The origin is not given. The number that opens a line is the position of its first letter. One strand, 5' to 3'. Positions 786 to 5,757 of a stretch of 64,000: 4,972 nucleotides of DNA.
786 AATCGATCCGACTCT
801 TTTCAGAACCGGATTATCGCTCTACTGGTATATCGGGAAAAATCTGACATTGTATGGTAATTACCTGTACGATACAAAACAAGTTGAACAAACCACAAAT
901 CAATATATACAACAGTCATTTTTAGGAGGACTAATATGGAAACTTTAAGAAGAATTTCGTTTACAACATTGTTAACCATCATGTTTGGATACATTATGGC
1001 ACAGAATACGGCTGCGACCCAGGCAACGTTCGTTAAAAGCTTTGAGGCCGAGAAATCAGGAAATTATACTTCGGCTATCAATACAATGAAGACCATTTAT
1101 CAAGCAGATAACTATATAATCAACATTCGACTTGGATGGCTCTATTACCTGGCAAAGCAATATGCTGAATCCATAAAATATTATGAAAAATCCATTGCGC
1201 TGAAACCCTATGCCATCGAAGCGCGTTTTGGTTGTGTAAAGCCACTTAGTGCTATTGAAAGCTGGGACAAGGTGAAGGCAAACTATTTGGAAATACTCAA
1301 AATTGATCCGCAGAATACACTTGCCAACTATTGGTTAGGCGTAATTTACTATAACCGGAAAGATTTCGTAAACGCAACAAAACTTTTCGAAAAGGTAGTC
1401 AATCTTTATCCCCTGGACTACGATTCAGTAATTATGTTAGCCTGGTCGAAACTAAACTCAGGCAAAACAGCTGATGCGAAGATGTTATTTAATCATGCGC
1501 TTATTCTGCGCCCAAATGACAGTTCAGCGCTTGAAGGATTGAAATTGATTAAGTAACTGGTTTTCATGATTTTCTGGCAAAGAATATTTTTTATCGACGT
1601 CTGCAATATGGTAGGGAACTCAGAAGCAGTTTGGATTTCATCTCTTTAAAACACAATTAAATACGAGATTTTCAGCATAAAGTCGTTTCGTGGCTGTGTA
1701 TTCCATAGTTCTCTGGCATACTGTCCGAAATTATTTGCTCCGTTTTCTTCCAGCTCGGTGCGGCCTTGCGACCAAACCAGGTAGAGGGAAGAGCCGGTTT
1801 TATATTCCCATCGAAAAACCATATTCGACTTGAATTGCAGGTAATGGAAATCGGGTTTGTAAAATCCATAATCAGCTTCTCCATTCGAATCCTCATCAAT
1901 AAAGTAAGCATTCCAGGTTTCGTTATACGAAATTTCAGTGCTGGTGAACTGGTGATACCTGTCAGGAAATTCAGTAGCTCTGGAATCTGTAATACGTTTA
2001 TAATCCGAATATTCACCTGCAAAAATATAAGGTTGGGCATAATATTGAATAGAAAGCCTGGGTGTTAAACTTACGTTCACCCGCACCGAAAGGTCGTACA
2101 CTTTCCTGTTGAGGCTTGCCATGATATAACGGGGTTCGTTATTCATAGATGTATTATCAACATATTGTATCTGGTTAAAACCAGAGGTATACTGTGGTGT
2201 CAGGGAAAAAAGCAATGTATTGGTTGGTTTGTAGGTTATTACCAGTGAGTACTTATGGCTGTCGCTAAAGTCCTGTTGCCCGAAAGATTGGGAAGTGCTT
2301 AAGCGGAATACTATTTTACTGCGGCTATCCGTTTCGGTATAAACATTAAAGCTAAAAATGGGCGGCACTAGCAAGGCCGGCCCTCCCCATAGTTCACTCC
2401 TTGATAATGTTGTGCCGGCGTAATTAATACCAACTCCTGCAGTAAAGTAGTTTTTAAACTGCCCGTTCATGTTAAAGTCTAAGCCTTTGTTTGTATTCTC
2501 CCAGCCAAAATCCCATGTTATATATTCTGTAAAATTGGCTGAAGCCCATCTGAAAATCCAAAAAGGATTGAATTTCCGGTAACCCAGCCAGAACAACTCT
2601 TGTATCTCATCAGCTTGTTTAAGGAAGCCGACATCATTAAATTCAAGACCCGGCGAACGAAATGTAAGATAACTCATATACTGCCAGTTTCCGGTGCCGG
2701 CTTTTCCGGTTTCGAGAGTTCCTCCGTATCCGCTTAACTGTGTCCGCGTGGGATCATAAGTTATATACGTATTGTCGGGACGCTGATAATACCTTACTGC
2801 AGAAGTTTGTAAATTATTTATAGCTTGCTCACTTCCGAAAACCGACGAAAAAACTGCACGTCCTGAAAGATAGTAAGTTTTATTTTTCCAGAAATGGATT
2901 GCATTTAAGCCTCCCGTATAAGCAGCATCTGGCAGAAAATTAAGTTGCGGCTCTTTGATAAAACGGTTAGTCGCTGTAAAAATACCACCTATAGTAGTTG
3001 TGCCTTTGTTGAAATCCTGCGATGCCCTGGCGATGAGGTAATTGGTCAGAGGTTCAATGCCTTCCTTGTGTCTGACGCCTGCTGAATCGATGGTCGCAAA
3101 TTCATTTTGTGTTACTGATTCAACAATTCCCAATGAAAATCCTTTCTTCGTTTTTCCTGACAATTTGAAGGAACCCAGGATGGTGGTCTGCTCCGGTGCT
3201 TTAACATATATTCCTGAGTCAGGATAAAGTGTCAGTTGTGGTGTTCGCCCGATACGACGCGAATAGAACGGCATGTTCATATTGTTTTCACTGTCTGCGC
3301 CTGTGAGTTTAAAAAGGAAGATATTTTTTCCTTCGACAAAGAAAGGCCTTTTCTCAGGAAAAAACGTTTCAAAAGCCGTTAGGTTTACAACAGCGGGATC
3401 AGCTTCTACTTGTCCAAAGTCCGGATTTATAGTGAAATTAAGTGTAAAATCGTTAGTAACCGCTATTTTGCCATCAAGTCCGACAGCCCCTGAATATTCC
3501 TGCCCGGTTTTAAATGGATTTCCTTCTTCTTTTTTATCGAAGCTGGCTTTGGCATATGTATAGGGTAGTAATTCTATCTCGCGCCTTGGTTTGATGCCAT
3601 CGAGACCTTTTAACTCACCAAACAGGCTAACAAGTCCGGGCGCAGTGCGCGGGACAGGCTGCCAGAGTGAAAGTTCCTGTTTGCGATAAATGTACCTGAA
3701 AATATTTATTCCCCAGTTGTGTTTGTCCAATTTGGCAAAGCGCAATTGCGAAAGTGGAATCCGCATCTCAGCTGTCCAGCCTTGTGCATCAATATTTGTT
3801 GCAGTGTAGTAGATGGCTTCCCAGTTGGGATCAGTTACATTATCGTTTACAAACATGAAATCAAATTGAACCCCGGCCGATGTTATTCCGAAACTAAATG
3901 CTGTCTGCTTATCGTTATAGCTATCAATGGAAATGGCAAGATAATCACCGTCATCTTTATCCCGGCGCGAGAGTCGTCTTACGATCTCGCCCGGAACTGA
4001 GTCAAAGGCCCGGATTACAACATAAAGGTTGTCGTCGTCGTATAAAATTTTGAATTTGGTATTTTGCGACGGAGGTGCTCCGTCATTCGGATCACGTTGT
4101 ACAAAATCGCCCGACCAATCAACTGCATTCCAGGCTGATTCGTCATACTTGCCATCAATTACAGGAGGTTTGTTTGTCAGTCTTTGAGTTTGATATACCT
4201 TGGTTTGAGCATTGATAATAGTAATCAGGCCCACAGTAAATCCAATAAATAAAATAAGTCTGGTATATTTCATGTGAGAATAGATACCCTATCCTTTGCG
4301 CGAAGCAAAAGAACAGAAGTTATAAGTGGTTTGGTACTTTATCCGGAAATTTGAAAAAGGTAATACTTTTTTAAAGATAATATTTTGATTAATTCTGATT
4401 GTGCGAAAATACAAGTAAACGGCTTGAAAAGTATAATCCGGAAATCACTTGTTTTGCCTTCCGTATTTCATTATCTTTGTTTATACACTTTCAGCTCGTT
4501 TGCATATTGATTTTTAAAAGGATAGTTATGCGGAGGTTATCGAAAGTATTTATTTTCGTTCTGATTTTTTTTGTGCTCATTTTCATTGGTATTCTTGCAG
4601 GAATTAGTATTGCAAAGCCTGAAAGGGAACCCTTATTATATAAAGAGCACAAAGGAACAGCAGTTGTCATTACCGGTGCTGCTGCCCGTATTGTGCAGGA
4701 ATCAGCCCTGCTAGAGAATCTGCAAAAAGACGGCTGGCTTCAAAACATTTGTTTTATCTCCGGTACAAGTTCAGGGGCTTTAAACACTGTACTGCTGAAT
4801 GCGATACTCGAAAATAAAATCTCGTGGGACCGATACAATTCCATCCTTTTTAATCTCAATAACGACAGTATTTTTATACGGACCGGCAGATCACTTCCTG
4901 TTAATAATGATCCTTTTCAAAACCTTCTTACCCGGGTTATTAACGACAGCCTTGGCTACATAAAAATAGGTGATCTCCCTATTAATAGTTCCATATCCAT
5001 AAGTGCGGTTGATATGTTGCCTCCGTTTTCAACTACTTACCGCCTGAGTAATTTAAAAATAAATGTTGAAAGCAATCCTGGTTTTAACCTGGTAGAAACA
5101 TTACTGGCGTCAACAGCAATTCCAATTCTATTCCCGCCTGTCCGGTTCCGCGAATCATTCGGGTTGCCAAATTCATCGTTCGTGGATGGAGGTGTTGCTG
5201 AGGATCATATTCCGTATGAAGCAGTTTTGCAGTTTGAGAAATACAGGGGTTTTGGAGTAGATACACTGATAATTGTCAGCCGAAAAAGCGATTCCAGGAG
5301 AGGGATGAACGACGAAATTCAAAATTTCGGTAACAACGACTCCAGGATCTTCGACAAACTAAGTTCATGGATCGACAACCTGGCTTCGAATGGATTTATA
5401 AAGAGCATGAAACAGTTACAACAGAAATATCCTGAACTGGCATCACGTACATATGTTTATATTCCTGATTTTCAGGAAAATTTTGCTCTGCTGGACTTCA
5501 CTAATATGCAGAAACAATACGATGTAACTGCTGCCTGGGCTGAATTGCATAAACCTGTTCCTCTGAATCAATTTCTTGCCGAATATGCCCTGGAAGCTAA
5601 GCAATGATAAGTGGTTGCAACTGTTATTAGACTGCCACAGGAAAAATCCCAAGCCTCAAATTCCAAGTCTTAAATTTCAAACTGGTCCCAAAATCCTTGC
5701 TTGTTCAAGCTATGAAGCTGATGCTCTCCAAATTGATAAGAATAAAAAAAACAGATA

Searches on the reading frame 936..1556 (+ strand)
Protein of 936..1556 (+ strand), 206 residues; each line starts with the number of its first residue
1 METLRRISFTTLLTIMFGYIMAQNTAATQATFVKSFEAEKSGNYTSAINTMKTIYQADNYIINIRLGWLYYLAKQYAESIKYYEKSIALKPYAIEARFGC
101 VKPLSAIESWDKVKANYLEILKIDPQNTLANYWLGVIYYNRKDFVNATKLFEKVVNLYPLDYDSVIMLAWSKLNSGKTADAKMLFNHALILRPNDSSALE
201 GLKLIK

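Call 80: search_protein_families(library=pfam, proteins=[window:936-1556:+])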
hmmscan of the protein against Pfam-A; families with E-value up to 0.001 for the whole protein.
window:936-1556:+ (206 aa): 15 families
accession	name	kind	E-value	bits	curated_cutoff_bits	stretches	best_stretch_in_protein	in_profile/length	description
PF07719.23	TPR_2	-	1.5e-18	65.7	27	2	64-91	5-32/34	Tetratricopeptide repeat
PF00515.34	TPR_1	-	2.1e-13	49.9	27.8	1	65-91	6-32/34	Tetratricopeptide repeat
PF13432.12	TPR_16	-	2.2e-12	47.6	32.7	1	38-93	7-64/65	Tetratricopeptide repeat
PF14559.12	TPR_19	-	3.6e-12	46.9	25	0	142-202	5-64/68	Tetratricopeptide repeat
PF13174.12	TPR_6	-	2.2e-11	44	26.3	0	130-159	2-31/33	Tetratricopeptide repeat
PF13181.12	TPR_8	-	2.3e-11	43.3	25.7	1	63-91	4-32/34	Tetratricopeptide repeat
PF13431.12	TPR_17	-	3.6e-11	42.9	24.4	0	117-144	2-29/34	Tetratricopeptide repeat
PF13428.12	TPR_14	-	1.5e-09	38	23.5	0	131-169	4-42/44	Tetratricopeptide repeat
PF13424.12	TPR_12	-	3.9e-08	33.8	30.1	0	65-89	50-74/77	Tetratricopeptide repeat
PF13374.12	TPR_10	-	3.4e-07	30.5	27.5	0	66-89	8-31/42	Tetratricopeptide repeat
PF23914.1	TPR_CcmH_CycH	-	1.1e-06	29.1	42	1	65-160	55-153/158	Cytochrome c-type biogenesis protein H TPR domain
PF13414.12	TPR_11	-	1.3e-06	28.4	26.8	0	115-140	15-40/42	TPR repeat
PF12895.13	ANAPC3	-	3.8e-05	24.3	27.2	0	121-184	15-78/82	Anaphase-promoting complex, cyclosome, subunit 3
PF13176.12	TPR_7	-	0.00019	21.7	27.9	0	65-89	4-28/36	Tetratricopeptide repeat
PF24575.1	TPR_Slam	-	0.00022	22.1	35.2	0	23-98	10-85/104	Surface lipoprotein assembly modifier, N-terminal TPR repeats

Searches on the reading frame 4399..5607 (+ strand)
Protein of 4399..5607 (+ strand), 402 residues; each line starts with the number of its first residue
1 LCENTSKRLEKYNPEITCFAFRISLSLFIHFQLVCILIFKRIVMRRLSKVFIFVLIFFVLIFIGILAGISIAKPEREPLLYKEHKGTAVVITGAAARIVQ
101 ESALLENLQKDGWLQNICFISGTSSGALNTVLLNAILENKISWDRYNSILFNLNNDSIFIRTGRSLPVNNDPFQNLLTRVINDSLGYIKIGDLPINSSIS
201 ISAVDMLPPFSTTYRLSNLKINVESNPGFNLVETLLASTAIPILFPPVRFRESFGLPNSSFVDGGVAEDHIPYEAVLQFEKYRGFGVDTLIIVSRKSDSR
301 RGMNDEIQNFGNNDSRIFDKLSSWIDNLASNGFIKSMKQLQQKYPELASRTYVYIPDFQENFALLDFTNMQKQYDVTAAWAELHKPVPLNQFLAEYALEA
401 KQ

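Call 80: search_protein_families(library=pfam, proteins=[window:4399-5607:+])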
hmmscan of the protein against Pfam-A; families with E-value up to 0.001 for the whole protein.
window:4399-5607:+ (402 aa): 1 family
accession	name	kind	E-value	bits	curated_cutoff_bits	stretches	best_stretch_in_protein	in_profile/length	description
PF01734.28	Patatin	-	3.7e-11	44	27.7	1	104-275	16-189/191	Patatin-like phospholipase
